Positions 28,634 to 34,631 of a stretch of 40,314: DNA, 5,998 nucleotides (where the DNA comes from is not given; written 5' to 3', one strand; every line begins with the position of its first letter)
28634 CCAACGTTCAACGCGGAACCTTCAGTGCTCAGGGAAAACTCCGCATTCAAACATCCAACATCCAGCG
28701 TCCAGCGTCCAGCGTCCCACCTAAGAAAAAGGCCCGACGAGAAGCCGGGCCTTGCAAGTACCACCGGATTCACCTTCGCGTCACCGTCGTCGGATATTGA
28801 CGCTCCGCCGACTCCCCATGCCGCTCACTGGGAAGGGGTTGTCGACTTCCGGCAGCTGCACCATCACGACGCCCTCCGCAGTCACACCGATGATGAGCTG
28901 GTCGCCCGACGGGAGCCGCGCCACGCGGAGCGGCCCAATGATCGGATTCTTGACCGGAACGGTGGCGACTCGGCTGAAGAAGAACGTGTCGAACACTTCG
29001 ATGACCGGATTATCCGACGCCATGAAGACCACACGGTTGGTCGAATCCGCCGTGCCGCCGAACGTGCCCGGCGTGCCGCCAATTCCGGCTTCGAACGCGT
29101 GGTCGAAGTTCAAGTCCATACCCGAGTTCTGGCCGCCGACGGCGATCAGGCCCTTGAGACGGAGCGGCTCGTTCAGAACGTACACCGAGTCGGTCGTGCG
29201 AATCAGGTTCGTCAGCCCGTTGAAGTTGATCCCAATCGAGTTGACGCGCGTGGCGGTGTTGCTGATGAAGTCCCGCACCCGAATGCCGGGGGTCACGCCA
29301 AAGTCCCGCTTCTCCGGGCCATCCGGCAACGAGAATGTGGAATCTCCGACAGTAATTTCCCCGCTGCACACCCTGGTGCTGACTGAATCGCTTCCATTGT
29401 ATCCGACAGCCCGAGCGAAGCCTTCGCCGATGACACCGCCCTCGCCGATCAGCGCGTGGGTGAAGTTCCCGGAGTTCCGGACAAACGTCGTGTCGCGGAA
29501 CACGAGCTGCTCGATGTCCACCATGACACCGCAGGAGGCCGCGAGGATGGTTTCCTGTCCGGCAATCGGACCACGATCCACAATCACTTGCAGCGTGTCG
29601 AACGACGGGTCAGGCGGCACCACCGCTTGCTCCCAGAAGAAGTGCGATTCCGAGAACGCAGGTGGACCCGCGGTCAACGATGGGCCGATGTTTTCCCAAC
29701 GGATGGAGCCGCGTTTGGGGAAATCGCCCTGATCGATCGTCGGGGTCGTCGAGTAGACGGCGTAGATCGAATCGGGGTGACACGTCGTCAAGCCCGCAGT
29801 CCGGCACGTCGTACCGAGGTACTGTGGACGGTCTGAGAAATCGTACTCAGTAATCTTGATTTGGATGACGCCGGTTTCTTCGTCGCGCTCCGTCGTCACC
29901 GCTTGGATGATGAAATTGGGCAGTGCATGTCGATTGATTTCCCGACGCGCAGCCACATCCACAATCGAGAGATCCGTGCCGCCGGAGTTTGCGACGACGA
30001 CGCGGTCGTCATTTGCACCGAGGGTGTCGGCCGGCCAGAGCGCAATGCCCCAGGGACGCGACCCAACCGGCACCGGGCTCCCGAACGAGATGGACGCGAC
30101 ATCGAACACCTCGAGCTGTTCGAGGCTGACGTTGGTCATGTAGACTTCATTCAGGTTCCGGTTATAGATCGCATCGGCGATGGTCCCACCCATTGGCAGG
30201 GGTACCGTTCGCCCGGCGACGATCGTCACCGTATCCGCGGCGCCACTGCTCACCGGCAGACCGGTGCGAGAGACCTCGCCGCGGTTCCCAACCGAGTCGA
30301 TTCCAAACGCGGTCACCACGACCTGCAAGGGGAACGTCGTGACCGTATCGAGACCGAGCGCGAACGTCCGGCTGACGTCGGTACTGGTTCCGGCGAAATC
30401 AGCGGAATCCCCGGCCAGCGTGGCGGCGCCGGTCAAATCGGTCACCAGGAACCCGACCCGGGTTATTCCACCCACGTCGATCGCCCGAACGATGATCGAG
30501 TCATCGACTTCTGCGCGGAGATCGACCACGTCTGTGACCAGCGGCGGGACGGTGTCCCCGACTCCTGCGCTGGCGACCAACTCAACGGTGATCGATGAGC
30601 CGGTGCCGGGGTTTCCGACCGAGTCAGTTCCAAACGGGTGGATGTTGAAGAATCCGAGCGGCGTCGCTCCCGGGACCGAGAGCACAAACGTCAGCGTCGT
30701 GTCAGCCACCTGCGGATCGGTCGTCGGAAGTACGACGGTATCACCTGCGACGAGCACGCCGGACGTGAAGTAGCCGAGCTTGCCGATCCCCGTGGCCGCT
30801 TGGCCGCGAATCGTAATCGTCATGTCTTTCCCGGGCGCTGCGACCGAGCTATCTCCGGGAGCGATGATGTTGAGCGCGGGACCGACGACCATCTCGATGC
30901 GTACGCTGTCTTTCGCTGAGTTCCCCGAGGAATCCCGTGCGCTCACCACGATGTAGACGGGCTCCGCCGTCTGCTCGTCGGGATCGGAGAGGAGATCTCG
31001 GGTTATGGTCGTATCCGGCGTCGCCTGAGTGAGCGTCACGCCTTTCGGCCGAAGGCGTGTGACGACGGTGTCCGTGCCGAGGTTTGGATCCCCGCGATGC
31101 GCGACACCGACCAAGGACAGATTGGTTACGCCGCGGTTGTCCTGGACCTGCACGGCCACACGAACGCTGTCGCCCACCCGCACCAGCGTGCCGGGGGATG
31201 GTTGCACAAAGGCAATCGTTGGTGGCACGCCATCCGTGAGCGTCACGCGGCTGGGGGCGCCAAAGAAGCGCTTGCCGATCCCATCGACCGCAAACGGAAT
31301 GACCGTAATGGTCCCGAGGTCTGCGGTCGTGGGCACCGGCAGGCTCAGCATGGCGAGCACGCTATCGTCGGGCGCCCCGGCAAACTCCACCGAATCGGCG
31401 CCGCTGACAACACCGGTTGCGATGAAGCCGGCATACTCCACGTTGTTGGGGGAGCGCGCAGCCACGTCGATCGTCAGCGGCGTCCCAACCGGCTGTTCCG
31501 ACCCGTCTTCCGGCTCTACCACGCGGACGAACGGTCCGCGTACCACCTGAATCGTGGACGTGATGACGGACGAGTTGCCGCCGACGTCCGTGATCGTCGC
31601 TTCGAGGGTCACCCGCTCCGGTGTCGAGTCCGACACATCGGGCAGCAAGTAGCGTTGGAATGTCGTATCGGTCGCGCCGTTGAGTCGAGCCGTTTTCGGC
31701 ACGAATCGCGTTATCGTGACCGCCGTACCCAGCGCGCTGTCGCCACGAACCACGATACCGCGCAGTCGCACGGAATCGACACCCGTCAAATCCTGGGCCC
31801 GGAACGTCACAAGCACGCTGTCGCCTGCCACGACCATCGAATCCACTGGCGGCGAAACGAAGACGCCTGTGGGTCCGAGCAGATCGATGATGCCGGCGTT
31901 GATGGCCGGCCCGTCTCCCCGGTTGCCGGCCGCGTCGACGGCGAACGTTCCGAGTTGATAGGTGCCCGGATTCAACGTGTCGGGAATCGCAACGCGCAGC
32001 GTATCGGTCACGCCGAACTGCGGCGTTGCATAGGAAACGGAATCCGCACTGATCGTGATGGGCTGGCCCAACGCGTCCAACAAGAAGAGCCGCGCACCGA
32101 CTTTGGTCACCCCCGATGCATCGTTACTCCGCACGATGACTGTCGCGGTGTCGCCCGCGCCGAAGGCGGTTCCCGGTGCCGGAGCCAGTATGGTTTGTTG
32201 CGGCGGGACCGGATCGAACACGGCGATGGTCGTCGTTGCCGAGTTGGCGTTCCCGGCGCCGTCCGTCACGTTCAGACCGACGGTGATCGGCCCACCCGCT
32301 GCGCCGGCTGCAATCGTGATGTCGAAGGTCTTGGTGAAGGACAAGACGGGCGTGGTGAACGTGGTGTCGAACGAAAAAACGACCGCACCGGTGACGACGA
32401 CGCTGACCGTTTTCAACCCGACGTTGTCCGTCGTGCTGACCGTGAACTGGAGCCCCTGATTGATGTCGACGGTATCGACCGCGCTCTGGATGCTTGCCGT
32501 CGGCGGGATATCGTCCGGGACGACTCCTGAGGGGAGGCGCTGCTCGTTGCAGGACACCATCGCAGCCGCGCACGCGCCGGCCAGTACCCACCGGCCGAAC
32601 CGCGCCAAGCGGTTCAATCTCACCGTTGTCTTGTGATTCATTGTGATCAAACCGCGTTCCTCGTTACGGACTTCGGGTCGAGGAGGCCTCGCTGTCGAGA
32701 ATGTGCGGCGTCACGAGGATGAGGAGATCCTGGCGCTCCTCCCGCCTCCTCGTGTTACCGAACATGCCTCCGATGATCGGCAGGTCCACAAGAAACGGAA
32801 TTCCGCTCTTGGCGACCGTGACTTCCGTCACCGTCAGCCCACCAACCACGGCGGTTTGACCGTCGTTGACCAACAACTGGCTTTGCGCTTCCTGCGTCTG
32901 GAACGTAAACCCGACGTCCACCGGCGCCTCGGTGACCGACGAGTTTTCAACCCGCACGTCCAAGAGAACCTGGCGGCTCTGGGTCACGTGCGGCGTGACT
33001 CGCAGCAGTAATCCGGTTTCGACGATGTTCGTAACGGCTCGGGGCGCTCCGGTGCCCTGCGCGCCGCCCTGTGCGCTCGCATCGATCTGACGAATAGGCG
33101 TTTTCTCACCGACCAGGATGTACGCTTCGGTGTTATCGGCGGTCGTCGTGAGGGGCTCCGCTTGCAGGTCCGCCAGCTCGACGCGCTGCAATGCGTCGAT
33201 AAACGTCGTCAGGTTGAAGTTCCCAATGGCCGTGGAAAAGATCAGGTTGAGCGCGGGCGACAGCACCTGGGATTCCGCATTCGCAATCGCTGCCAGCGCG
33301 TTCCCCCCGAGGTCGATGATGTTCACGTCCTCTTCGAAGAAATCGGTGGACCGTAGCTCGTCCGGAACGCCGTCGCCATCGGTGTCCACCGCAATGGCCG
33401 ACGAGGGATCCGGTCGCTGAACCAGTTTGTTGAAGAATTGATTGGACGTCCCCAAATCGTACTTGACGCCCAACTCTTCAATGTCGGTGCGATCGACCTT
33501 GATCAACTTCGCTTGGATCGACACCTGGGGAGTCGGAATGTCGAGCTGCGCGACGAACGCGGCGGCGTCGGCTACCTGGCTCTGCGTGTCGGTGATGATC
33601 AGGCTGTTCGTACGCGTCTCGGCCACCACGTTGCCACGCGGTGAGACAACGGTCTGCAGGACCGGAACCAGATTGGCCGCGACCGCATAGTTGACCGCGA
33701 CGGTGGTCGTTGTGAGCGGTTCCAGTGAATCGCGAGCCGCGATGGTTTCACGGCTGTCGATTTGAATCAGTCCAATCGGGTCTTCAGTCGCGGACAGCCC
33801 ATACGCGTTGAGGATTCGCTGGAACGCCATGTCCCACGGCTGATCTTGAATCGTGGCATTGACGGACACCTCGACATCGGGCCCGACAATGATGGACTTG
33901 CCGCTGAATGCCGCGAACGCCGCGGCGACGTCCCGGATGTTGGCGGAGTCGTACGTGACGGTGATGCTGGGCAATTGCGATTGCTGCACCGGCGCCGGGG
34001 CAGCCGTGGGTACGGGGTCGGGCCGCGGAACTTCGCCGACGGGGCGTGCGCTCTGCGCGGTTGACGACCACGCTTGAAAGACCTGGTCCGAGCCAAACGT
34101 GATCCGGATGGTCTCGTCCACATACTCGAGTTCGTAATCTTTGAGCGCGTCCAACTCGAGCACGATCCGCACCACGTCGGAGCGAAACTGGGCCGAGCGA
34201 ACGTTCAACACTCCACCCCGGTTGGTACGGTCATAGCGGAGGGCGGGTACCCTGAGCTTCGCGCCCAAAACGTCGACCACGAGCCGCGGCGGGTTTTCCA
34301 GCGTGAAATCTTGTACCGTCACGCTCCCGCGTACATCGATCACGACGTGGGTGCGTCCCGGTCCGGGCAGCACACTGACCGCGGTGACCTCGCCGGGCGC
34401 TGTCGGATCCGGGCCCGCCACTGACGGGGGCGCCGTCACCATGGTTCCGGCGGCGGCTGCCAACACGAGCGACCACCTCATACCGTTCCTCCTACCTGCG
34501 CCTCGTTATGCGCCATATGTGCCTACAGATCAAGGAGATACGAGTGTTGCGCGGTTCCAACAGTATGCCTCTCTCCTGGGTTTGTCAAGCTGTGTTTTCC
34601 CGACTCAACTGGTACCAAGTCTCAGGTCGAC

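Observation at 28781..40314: Sigma54-driven minor-pilin operon wired to an orphan PilQ secretin and a giant Ig-repeat/propeller lipoprotein: a type IV filament module with non-standard composition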

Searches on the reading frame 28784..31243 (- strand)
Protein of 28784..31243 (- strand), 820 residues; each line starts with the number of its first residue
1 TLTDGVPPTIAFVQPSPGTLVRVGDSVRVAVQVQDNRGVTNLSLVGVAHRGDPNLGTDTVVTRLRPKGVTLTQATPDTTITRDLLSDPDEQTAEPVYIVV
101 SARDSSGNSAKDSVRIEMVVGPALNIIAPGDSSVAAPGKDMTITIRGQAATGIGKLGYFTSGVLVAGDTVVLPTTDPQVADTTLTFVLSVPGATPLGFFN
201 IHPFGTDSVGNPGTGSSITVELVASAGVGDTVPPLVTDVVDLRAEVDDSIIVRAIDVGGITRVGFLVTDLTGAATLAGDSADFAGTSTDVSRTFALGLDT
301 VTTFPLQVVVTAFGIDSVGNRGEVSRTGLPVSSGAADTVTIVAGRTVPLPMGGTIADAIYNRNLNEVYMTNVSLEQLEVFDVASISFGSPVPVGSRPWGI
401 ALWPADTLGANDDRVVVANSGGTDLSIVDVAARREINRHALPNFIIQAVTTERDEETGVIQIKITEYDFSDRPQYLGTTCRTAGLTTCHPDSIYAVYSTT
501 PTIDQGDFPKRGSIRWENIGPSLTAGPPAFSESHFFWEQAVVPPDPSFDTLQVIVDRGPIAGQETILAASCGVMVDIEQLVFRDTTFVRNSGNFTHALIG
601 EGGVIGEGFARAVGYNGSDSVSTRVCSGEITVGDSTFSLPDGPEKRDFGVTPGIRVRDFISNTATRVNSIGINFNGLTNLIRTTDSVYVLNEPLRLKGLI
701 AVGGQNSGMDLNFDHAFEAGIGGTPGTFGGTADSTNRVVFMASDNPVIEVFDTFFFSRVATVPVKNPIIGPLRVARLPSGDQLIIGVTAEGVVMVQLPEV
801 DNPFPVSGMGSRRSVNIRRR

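Call 46: predict_structure(alignment_id=A2)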
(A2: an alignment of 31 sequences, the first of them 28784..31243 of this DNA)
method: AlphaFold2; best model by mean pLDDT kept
length: 820 residues; sequences in the alignment: 31
mean_pLDDT: 85.4   pTM: 0.69
mean pLDDT of the five models: 85.4, 85.2, 83.8, 82.8, 82.2
residues with pLDDT >= 90: 388; 70-90: 352; 50-70: 50; < 50: 30
segments of 3 or more residues with pLDDT < 50: 524-530, 727-731, 807-820
pLDDT, mean of each block of 10 residues (from residue 1): 76 92 88 89 92 84 91 84 86 91 91 93 88 87 89 92 92 74 90 91 91 89 80 91 91 90 94 90 89 89 89 93 89 88 92 92 94 95 92 94 93 95 93 93 88 79 85 92 80 89 60 87 48 85 79 86 87 83 77 92 63 87 85 74 90 69 69 92 88 88 87 88 58 77 94 90 93 90 92 90 59 34
secondary structure, 60 per line:
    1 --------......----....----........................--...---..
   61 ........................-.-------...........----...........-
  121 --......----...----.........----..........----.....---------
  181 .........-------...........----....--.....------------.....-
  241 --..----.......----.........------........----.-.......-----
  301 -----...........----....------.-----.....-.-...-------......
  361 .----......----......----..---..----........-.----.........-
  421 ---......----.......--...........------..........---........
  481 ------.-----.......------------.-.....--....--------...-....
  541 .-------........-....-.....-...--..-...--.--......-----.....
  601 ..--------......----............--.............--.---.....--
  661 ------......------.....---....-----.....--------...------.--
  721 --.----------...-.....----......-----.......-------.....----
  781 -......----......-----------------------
elements in order (helices of 4 or more, strands of 3 or more residues): E9-14 E19-22 E27-50 E59-84 E94-104 E109-119 E123-128 E133-135 E140-148 E153-162 E167-171 E181-189 E197-207 E212-215 E218-222 E235-239 E249-255 E260-268 E275-282 E289-295 E306-316 E321-324 E337-341 E345-347 E355-361 E366-371 E376-381 E397-404 E411-419 E424-429 E434-440 E443-453 E460-469 E473-480 E493-499 E514-518 H521-524 E533-535 H537-540 E549-556 H558-561 E563-567 E585-590 E596-602 E611-616 E621-632 E635-647 E667-672 E679-683 E687-690 E696-700 E709-711 E738-742 E747-752 E758-764 E772-776 E782-787 E792-797

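Call 49: fold_search(model_id=the predicted structure, library=pdb)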
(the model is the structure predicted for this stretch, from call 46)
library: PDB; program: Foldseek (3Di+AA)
matches with E <= 10: 1980; with E <= 0.001: 672
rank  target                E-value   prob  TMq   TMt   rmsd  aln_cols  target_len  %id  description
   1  9u60_E                1.2e-11  1.00  0.12  0.07  33.2       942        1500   11  C3 convertases zymogen C4b2 in loading state (released 2026-01-14)
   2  7ad7_B                2.3e-11  1.00  0.13  0.15  30.8       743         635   10  Crystal structure of human complement C5 in complex with the K8 bovine knob domain peptide. (released 2021-03-10)
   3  8eok_G                2.9e-11  1.00  0.13  0.16  31.4       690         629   12  Structure of the C3bB proconvertase in complex with lufaxin and factor Xa (released 2023-08-30)
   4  9u5z_E                3.9e-11  1.00  0.12  0.08  38.5       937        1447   11  C3 convertases zymogen C4b2 in activation state (released 2026-01-14)
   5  6zqd_UU               4.5e-11  1.00  0.16  0.15  28.1       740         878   10  Cryo-EM structure of the 90S pre-ribosome from Saccharomyces cerevisiae, state Post-A1 (released 2020-09-23)
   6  7b2m_A                7.1e-11  1.00  0.12  0.15  31.4       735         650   12  Cryo-EM structure of complement C4b in complex with nanobody E3 (released 2022-03-02)
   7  9qk2_F                8.2e-11  1.00  0.12  0.15  32.5       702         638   12  Structure of the Complement classical and lectin pathway C3 convertase in complex with substrate C3 (released 2025-12-24)
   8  6zqa_UU               8.6e-11  1.00  0.15  0.15  27.7       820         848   10  Cryo-EM structure of the 90S pre-ribosome from Saccharomyces cerevisiae, state A (Poly-Ala) (released 2020-09-23)
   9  6grt_A                9.4e-11  1.00  0.14  0.18  27.4       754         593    9  Paired immunoglobulin-like receptor B (PirB) or Leukocyte immunoglobulin-like receptor subfamily B member 3 (LILRB3) f (released 2019-02-06)
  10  9u61_E                9.9e-11  1.00  0.12  0.08  33.1       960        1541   11  CP/MBL pathways C3 convertase C4b2a and C3 complex (released 2026-01-14)
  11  8uin_A                1.0e-10  1.00  0.13  0.15  31.7       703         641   10  Structure of the C3bBb-albicin complex (released 2024-05-08)
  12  7d4i_BE               1.1e-10  1.00  0.16  0.15  27.0       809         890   12  Cryo-EM structure of 90S small ribosomal precursors complex with the DEAH-box RNA helicase Dhr1 (State F) (released 2021-10-06)
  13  5fo7_A                1.1e-10  1.00  0.13  0.15  33.2       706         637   11  Crystal Structure of Human Complement C3b at 2.8 Angstrom resolution (released 2016-04-06)
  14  8uh2_A                1.3e-10  1.00  0.14  0.15  32.9       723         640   11  Complex of C3b with the inhibitor albicin (released 2024-05-08)
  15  8oq3_A                1.4e-10  1.00  0.14  0.09  37.7       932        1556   10  Structure of methylamine treated human complement C3 (released 2024-02-21)
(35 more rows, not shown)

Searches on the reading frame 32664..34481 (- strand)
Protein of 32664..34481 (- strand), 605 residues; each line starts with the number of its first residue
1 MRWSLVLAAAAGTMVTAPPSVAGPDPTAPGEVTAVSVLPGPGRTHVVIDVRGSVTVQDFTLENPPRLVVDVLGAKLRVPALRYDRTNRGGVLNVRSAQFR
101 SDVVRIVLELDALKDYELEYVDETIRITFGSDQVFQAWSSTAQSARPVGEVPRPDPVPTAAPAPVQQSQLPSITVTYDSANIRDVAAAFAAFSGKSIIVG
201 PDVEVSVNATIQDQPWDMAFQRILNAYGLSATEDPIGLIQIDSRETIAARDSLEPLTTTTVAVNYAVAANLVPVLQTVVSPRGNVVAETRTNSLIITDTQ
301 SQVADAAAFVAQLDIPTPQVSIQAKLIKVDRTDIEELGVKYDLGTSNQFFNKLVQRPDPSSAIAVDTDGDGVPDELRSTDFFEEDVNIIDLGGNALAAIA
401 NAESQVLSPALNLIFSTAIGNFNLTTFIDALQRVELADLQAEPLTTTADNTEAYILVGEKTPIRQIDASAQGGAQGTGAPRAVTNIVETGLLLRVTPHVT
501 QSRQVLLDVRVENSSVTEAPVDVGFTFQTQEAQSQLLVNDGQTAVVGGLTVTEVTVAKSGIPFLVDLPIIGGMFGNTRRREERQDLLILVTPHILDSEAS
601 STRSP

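Call 4: search_protein_families(library=pfam, proteins=[window:32664-34481:-], max_evalue=0.01)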
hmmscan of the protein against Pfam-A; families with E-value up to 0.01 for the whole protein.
window:32664-34481:- (605 aa): 6 families
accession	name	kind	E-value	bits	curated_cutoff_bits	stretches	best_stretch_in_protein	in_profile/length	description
PF00263.26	Secretin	-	6e-38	130.5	27.5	1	430-595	1-168/169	Bacterial type II and III secretion system protein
PF11741.13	AMIN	-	3.2e-15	56.5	20.5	1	39-122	6-92/101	AMIN domain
PF03958.22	Secretin_N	-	1e-13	51.7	28.2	1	259-319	2-69/69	Bacterial type II/III secretion system short domain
PF21305.2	type_II_gspD_N0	-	0.00031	21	27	1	177-241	3-71/71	GspD-like, N0 domain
PF07660.19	STN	-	0.0021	18.3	28.4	0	196-232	2-41/52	Secretin and TonB N terminus short domain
PF24837.1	AMIN-like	-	0.0061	17.1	27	0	42-71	98-127/129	AMIN-like domain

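Call 20: search_protein_families(library=ncbifam, proteins=[window:32664-34481:-], max_evalue=0.01)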
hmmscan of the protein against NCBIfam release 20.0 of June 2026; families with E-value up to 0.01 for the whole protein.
window:32664-34481:- (605 aa): 9 families
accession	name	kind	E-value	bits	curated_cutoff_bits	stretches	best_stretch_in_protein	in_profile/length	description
TIGR02515.1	IV_pilus_PilQ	subfamily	3.1e-66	224.2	284.35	1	173-595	4-427/428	type IV pilus secretin PilQ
TIGR02517.1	type_II_gspD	equivalog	1.5e-57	195.4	351.35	2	285-599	303-594/600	type II secretion system secretin GspD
NF010083.0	PRK13568.1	equivalog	6.2e-39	133.9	554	2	167-349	22-218/419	DNA uptake porin HofQ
NF007851.2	PRK10560.1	exception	1.9e-33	115.9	598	2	165-347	16-208/412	DNA uptake porin HofQ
TIGR02516.1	type_III_yscC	equivalog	7.8e-33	113.7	238.45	1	281-596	197-462/463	type III secretion system outer membrane ring subunit SctC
TIGR02519.1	pilus_MshL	equivalog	2.2e-23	82.7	250.2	1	290-595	6-290/290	pilus (MSHA type) biogenesis protein MshL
NF011873.0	PRK15346.1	equivalog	1e-16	60.7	524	2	482-582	376-481/499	EscC/YscC/HrcC family type III secretion system outer membrane ring protein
NF042912.1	Amuc_1098_fam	equivalog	1.2e-16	60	750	2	526-598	727-799/805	Amuc_1098 family type IV pilus outer membrane protein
NF038267.1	amidase_AmiC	exception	1e-06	27.7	700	1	20-111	24-118/407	N-acetylmuramoyl-L-alanine amidase AmiC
